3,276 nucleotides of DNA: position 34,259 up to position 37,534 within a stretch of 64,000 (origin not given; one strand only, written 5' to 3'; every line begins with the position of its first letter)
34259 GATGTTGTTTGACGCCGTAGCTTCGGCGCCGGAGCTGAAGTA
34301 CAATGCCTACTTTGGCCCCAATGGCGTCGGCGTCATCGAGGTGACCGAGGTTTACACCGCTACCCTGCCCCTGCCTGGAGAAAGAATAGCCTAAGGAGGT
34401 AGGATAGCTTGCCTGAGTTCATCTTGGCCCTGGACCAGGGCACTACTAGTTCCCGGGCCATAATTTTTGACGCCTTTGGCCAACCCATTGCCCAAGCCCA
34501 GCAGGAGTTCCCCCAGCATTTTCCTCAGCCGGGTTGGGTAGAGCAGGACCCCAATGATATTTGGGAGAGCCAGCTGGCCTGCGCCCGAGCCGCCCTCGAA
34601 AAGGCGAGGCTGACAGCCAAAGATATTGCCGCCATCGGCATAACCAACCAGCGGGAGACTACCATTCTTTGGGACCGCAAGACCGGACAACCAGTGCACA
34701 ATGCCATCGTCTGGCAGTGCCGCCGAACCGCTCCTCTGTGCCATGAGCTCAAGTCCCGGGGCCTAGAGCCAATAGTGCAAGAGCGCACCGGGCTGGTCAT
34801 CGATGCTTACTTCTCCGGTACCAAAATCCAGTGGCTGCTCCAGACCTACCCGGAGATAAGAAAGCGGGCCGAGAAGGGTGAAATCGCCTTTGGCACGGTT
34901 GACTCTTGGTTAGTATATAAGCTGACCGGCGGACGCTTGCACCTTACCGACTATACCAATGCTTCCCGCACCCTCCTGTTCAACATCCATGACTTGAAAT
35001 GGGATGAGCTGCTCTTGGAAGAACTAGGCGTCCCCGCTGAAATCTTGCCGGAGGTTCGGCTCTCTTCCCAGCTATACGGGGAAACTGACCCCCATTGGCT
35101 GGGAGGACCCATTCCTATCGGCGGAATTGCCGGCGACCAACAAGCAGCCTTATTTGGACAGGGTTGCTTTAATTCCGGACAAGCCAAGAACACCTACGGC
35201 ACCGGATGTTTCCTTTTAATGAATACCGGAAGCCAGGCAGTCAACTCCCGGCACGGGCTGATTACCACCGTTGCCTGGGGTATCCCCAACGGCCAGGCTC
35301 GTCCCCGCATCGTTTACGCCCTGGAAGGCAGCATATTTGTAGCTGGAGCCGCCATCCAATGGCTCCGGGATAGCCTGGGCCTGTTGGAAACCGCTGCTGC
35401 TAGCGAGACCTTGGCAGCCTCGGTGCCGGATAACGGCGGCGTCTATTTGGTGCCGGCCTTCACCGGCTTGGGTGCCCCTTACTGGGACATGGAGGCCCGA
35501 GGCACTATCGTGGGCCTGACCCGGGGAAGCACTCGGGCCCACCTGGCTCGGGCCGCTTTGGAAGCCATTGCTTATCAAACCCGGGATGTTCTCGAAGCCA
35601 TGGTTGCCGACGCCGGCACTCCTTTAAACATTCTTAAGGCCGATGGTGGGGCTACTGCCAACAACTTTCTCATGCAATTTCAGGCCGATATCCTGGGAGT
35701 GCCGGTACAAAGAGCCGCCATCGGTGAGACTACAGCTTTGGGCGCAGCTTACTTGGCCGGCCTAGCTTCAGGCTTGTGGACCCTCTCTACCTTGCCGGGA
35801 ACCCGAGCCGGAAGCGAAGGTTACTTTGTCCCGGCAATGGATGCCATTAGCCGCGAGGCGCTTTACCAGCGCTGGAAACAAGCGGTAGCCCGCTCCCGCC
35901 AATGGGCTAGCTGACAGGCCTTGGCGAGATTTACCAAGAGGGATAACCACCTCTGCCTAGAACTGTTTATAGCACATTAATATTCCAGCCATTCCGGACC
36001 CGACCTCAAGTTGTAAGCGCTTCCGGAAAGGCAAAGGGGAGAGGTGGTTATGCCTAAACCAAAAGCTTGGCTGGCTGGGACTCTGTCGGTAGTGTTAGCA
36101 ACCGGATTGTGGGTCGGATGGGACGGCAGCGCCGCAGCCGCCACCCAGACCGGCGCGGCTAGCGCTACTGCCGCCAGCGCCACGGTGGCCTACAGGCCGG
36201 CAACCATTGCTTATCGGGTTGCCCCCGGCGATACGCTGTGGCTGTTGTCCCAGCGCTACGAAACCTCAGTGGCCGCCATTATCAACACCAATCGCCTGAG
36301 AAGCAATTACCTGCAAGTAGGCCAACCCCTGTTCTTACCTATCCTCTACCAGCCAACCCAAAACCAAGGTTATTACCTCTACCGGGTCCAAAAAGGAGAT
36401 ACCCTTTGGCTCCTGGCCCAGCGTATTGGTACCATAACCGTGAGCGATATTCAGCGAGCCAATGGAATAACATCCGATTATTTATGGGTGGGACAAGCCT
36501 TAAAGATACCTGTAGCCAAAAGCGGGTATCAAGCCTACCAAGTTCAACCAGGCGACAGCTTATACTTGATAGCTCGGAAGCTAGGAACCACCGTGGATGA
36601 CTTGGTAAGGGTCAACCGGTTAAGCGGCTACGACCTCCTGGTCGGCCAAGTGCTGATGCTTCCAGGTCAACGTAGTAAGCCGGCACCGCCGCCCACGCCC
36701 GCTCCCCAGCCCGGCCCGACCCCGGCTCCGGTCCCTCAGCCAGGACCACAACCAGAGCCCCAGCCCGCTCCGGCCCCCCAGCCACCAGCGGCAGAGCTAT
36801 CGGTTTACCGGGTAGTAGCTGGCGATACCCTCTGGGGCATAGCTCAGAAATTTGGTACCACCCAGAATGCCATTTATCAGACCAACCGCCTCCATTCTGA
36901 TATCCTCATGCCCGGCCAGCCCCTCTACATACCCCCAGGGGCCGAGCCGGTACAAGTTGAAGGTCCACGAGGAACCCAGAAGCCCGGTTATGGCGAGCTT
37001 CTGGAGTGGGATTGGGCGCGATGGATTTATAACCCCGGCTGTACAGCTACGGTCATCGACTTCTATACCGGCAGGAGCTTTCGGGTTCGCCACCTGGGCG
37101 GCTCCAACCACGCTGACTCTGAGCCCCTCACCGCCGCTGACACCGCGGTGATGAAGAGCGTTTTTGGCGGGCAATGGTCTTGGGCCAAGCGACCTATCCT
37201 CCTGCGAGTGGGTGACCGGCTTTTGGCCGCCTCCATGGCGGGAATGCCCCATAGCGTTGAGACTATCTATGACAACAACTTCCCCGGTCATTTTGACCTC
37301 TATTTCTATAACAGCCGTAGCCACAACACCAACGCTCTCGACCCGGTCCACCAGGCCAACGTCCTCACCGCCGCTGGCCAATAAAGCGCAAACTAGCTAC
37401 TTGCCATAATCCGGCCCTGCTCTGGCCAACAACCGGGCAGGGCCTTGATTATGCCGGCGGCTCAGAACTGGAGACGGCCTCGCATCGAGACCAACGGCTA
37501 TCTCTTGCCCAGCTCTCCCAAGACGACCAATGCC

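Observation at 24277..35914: A glycyl-radical enzyme embedded in a GlpP / glycerol-3-phosphate regulon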

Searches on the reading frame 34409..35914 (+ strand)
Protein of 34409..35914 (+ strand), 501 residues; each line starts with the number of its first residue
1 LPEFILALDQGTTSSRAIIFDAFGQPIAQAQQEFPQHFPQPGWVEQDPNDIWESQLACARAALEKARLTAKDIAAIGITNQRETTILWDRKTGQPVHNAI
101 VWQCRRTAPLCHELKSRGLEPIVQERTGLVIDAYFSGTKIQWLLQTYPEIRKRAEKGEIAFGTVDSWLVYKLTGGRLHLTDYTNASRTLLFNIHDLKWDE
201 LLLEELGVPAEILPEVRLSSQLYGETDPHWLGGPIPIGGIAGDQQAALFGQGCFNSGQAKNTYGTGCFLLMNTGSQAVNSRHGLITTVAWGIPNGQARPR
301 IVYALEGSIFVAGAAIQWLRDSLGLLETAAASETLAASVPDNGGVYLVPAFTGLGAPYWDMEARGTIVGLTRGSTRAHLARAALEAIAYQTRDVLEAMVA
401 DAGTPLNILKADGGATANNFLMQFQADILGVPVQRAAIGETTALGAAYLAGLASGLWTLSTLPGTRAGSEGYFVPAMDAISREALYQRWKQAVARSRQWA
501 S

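Call 3: search_protein_families(library=pfam, proteins=[window:34409-35914:+])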
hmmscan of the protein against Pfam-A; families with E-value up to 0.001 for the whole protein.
window:34409-35914:+ (501 aa): 2 families
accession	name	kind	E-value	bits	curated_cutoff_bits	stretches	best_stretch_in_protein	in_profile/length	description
PF00370.27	FGGY_N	-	1.1e-78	264.6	28.8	1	5-250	2-245/245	FGGY family of carbohydrate kinases, N-terminal domain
PF02782.22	FGGY_C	-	2.4e-48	165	27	1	260-453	2-197/198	FGGY family of carbohydrate kinases, C-terminal domain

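Call 4: search_protein_families(library=ncbifam, proteins=[window:34409-35914:+])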
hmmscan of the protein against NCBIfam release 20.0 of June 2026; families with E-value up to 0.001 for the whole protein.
window:34409-35914:+ (501 aa): 12 families
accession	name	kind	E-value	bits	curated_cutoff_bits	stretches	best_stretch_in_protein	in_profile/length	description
NF000756.0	PRK00047.1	subfamily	4.2e-232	770.9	498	1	3-500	5-498/502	glycerol kinase GlpK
TIGR01311.1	glycerol_kin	equivalog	6.8e-221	733.8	590.35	1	4-499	2-496/496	glycerol kinase GlpK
TIGR01312.1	XylB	equivalog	5.2e-64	216.5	380.25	1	7-461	2-447/481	xylulokinase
TIGR01314.1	gntK_FGGY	equivalog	6.5e-40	137.1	648.55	2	4-219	1-208/505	gluconokinase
NF008187.0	PRK10939.1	equivalog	1.5e-38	132.7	528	1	3-494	4-501/521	autoinducer-2 kinase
NF011601.0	PRK15027.1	equivalog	2.3e-31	108.7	912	1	6-454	3-436/484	xylulokinase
TIGR02628.1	fuculo_kin_coli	equivalog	3.2e-31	108.8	470.9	1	4-457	2-445/465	L-fuculokinase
TIGR01315.1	5C_CHO_kinase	subfamily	3.7e-25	88.6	408.7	2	317-456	356-494/541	FGGY family pentulose kinase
NF003154.0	PRK04123.1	equivalog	1.4e-22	80.1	428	2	334-457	372-495/554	ribulokinase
TIGR01234.1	L-ribulokinase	equivalog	3e-18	65.9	583.25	1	321-493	354-527/536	ribulokinase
NF007925.0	PRK10640.1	equivalog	7.2e-16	57.6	639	1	44-445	43-432/489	rhamnulokinase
TIGR02627.1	rhamnulo_kin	equivalog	2.1e-15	56.3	527.95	1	7-224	2-212/454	rhamnulokinase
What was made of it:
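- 34409..35914 (+): glpK, glycerol kinase, starting 14 nt after the partner's stop codon. TIGR01311 scores 734 bits against a cut-off of 590 (call 4).
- Checked: glpK, 34409-35914: TIGR01311 scores 734 bits against a cut-off of 590 (call 4).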

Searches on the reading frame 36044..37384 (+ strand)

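Call 3: search_protein_families(library=pfam, proteins=[window:36044-37384:+])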
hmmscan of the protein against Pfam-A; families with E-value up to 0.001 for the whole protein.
window:36044-37384:+ (446 aa): 7 families
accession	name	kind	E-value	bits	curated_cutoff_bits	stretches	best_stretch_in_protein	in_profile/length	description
PF01476.26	LysM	-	8.3e-61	202.1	20.9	4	113-156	1-43/43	LysM domain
PF23473.1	LysM3_LYK4_5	-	1.7e-14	54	29.3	1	255-297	5-47/48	LYK4/5 LysM3 domain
PF23462.1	LysM3_NFP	-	5.5e-09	36.8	28.1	0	60-100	8-48/48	NFP LysM3 domain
PF23446.1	LysM1_NFP_LYK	-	2.9e-06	28.5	36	0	262-297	17-54/60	NFP/LYK LysM1 domain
PF23472.1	LysM2_CERK1_LYK3_4_5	-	1.5e-05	25.3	27.4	0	113-157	8-55/56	LYK3/4/5 LysM2 domain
PF23457.1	LysM2_NFP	-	2.9e-05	24.5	36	0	53-100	4-55/56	NFP LysM2 domain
PF22310.2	NMB0315_dom_I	-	0.00024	21.8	27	0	165-198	6-39/83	NMB0315-like, domain I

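Call 4: search_protein_families(library=ncbifam, proteins=[window:36044-37384:+])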
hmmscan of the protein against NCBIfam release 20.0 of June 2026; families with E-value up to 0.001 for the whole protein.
window:36044-37384:+ (446 aa): 17 families
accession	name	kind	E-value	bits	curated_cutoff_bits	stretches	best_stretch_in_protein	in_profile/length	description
NF008050.0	PRK10783.1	equivalog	1e-27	96.6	508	4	163-207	344-388/457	murein transglycosylase D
NF010495.0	PRK13914.1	equivalog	1.1e-26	93.9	647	3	248-296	23-71/481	invasion associated endopeptidase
NF004974.0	PRK06347.1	equivalog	3.6e-26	92.3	701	3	111-205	480-590/592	1,4-beta-N-acetylmuramoylhydrolase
NF010723.1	PRK14125.1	equivalog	2.6e-25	88.2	60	3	106-157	28-86/87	cell division suppressor protein YneA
TIGR02899.1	spore_safA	subfamily_domain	6.6e-24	83.6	67.85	1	257-297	1-43/44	SafA/ExsA family spore coat assembly protein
NF041208.1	celldiv_DipM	equivalog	1.1e-23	84.2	740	2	160-216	182-237/419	cell division endopeptidase DipM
NF040883.1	amid_act_ActS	equivalog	2.4e-20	72.8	375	2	163-210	34-82/242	amidase activator ActS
NF050804.1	CellDivDipMCaul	equivalog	4.4e-16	58.8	900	1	113-224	136-247/634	cell division endopeptidase DipM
TIGR02907.1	spore_VI_D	equivalog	5.2e-15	55.9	169.85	0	253-297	300-344/344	stage VI sporulation protein D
NF047755.1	LIC_10271_M23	exception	1.9e-14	53.9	180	0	250-304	22-77/207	LIC_10271 family cell wall hydrolase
NF042931.1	SAG1386_EF1546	equivalog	2e-14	54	80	0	161-204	108-155/158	SAG1386/EF1546 family surface-associated protein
NF052398.1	Agg_Promo_Fact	equivalog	8.9e-13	48.9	170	0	38-99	12-74/202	aggregation-promoting factor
NF008399.0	PRK11198.1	equivalog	6.4e-12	46.1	134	1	248-298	91-147/149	peptidoglycan-binding protein LysM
NF012230.0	LWXIA_domain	equivalog_domain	7.6e-12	45.2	33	0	254-271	4-21/74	LWXIA domain-containing protein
NF047657.1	CellWlHdaseLepto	equivalog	5.2e-05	22.8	400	0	250-296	24-71/221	hypothetical protein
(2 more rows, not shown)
